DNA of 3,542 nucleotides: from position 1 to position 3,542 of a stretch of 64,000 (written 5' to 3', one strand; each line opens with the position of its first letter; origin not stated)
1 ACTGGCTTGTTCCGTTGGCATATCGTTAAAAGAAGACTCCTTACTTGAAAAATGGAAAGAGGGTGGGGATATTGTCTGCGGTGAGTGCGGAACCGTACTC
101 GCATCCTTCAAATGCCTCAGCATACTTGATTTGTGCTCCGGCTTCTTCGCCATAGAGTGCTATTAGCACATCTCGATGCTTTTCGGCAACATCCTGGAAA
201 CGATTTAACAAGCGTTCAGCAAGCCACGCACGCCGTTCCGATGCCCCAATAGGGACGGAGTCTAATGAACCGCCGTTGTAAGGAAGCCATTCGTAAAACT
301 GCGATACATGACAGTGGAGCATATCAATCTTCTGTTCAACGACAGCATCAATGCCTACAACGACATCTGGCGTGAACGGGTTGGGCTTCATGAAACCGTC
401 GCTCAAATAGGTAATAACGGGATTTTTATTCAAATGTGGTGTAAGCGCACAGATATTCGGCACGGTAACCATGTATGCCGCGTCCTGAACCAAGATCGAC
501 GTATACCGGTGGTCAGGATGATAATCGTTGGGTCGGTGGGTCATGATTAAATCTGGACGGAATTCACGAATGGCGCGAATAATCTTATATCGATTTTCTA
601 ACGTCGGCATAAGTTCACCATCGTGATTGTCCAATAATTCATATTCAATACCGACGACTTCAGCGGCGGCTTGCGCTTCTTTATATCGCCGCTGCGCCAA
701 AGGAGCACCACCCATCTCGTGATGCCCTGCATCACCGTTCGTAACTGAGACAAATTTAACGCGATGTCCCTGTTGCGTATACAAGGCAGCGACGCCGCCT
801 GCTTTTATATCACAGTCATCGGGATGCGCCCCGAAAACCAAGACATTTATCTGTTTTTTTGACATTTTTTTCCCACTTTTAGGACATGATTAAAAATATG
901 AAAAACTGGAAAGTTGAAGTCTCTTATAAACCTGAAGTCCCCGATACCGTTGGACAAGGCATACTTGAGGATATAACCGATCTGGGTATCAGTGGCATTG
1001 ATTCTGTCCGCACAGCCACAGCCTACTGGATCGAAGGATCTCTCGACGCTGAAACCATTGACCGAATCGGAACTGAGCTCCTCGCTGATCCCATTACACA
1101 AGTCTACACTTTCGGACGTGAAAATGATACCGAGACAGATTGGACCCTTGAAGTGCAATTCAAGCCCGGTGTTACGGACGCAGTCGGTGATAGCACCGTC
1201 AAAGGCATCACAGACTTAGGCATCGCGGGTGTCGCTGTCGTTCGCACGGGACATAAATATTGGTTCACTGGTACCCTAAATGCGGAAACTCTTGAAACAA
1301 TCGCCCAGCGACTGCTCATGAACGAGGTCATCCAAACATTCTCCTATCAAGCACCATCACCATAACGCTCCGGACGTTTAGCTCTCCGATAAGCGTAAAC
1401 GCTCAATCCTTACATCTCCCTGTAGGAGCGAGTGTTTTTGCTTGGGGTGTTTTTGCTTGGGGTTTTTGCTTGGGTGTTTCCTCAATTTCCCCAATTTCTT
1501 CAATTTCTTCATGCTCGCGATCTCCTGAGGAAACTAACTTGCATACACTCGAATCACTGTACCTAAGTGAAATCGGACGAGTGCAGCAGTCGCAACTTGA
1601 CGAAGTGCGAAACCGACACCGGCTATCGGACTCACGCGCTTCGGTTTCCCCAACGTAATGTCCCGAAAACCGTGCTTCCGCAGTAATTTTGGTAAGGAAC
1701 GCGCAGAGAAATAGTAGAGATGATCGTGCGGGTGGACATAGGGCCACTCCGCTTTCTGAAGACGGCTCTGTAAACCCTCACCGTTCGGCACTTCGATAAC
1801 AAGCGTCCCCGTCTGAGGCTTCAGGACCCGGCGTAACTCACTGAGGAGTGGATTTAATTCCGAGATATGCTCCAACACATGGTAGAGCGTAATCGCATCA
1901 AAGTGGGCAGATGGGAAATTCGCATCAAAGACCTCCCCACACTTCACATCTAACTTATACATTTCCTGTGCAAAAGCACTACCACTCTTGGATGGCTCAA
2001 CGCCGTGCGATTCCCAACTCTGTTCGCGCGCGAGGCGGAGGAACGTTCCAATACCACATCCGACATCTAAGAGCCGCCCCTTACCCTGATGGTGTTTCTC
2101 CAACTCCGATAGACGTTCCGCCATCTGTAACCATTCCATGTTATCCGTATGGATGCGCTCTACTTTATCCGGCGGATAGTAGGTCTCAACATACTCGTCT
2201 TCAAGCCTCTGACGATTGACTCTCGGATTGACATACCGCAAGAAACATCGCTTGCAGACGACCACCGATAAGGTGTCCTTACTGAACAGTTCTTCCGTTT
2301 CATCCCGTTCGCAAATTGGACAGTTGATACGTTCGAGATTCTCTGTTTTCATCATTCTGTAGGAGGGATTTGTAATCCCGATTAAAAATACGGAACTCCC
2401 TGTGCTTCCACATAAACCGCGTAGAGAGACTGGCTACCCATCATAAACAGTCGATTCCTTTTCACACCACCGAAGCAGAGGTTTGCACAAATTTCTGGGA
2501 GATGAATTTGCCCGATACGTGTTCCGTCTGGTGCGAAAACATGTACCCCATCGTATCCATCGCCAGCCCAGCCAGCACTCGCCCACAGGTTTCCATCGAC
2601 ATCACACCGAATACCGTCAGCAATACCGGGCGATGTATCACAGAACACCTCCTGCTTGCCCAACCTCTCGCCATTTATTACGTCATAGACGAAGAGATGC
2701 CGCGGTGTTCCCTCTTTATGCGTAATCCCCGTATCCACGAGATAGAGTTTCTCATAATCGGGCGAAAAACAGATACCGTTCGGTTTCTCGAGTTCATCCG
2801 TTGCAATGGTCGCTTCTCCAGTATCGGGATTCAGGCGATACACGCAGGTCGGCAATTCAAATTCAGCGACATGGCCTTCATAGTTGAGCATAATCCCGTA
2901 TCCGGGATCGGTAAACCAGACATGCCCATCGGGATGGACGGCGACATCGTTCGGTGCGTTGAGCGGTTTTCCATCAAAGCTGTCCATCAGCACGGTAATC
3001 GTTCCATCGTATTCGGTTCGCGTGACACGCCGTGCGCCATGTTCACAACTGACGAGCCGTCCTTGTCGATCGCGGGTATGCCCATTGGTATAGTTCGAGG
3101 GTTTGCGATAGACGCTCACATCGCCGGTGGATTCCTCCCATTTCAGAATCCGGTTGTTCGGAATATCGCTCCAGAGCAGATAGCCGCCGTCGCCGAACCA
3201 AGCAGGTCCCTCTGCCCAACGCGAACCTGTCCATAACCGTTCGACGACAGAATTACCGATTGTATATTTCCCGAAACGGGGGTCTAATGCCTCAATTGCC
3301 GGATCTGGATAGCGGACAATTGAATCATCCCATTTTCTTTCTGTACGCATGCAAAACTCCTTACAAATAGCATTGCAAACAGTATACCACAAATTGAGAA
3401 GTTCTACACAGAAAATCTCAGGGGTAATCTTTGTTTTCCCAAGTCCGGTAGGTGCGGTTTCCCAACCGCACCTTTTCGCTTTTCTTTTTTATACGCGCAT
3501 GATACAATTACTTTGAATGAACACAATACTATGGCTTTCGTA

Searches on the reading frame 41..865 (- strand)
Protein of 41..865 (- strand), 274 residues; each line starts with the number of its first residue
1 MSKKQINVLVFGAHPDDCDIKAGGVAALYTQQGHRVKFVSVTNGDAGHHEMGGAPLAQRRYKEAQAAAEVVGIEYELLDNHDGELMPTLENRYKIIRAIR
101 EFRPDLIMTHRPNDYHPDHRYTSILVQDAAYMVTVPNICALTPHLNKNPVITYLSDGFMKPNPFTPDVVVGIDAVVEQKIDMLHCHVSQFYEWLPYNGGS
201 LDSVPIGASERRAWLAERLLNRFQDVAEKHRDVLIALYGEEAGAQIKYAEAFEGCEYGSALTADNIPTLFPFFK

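Call 7: search_protein_families(library=ncbifam, proteins=[window:41-865:-], max_evalue=0.001)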
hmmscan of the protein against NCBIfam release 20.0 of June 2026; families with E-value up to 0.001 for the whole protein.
window:41-865:- (274 aa): 4 families
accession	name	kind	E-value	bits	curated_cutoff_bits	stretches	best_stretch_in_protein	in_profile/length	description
TIGR04001.1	thiol_BshB1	equivalog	1.2e-37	129.8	182.5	1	6-192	2-181/226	bacillithiol biosynthesis deacetylase BshB1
TIGR04000.1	thiol_BshB2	equivalog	1.8e-14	54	195.25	1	8-192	3-187/217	bacillithiol biosynthesis deacetylase BshB2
TIGR03446.1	mycothiol_Mca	equivalog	5.3e-09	36.1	277.15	1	9-122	4-142/283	mycothiol conjugate amidase Mca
TIGR03445.1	mycothiol_MshB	equivalog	4e-07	30.2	224.35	1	11-48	3-40/284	N-acetyl-1-D-myo-inositol-2-amino-2-deoxy-alpha-D-glucopyranoside deacetylase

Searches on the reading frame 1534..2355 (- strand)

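Call 7: search_protein_families(library=ncbifam, proteins=[window:1534-2355:-], max_evalue=0.001)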
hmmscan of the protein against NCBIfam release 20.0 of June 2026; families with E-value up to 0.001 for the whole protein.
window:1534-2355:- (273 aa): 12 families
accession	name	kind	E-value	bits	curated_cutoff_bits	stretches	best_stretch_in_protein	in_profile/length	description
NF045667.1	MTase_DVU1556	equivalog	6.3e-11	42.1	155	1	79-187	11-119/213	DVU_1556 family methyltransferase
TIGR01983.1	UbiG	equivalog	8e-09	35.1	102.95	1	84-188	42-152/228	bifunctional 2-polyprenyl-6-hydroxyphenol methylase/3-demethylubiquinol 3-O-methyltransferase UbiG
NF001244.0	PRK00216.1-5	equivalog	3.4e-08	33.1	216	1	74-191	35-158/236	bifunctional demethylmenaquinone methyltransferase/2-methoxy-6-polyprenyl-1,4-benzoquinol methylase UbiE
TIGR00452.1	TIGR00452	equivalog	7.6e-07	28.2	275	1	72-237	103-269/316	tRNA 5-methoxyuridine(34)/uridine 5-oxyacetic acid(34) synthase CmoB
TIGR02072.1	BioC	equivalog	2.2e-06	27.7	184.95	1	78-234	19-175/244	malonyl-ACP O-methyltransferase BioC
TIGR01934.1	MenG_MenH_UbiE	subfamily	3.6e-06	26.5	158.35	1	91-191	39-146/223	ubiquinone/menaquinone biosynthesis methyltransferase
TIGR02081.1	metW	equivalog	4.4e-06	26.4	189.5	1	91-179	13-103/194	methionine biosynthesis protein MetW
NF043040.1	corrin_prot_MT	hypoth_equivalog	1.5e-05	24.6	180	1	90-187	40-147/216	corrinoid protein-associated methyltransferase CpaM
NF008686.0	PRK11705.1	equivalog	8.1e-05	21.8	400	1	93-186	169-265/383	cyclopropane fatty acyl phospholipid synthase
TIGR04345.1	ovoA_Cterm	equivalog_domain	0.00019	21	170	0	150-231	133-211/242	putative 4-mercaptohistidine N1-methyltransferase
NF011650.0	PRK15068.1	equivalog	0.00021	20.3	209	1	73-235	109-273/324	tRNA 5-methoxyuridine(34)/uridine 5-oxyacetic acid(34) synthase CmoB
NF001240.0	PRK00216.1-1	equivalog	0.00064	18.8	378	0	145-190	127-172/251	bifunctional demethylmenaquinone methyltransferase/2-methoxy-6-polyprenyl-1,4-benzoquinol methylase UbiE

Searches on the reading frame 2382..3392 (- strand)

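Call 5: search_protein_families(library=pfam, proteins=[window:2382-3392:-], max_evalue=0.01)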
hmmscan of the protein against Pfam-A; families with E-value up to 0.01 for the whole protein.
window:2382-3392:- (336 aa): 3 families
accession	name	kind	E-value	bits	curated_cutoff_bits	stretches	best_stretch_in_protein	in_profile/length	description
PF08450.18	SGL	-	3.8e-51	174.5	26.3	1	59-317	1-242/246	SMP-30/Gluconolactonase/LRE-like region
PF24684.1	Vgb_lyase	-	6.1e-05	22.4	50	1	89-182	42-136/290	Virginiamycin B lyase family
PF03088.22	Str_synth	-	0.001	19.6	25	0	148-221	1-76/89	Strictosidine synthase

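Call 6: search_protein_families(library=padloc, proteins=[window:2382-3392:-], max_evalue=0.01)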
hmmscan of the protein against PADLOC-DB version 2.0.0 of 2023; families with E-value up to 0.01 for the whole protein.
window:2382-3392:- (336 aa): 0 families
